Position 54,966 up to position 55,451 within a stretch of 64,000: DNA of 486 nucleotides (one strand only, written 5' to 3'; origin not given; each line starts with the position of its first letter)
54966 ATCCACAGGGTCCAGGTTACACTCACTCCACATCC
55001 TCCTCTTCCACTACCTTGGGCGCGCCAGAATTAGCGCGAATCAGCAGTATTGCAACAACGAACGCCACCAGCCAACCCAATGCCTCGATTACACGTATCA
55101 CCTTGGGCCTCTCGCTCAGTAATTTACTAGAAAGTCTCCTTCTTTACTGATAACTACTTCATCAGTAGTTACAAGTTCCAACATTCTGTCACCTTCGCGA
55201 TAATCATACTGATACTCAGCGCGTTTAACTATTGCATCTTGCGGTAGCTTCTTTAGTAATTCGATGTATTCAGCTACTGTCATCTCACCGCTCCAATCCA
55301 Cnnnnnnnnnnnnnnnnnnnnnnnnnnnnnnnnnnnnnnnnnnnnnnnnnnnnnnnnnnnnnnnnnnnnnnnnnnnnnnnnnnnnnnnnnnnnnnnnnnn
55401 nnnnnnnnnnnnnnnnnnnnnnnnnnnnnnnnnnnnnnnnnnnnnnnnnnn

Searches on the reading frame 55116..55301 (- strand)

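Call 95: search_protein_families(library=phrogs, proteins=[window:55116-55301:-], max_evalue=0.01)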
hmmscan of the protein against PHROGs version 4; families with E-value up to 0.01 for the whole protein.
window:55116-55301:- (61 aa): 4 families
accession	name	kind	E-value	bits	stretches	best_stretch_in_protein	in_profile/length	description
phrog_4326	-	unknown function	0.00023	21.9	1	2-27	23-48/92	-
phrog_5861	-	unknown function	0.0031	18.7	1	7-37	1-27/53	-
phrog_14647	-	unknown function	0.008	17.7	1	7-35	1-32/85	-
phrog_18091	-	unknown function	0.0091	17.2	0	7-23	2-18/48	-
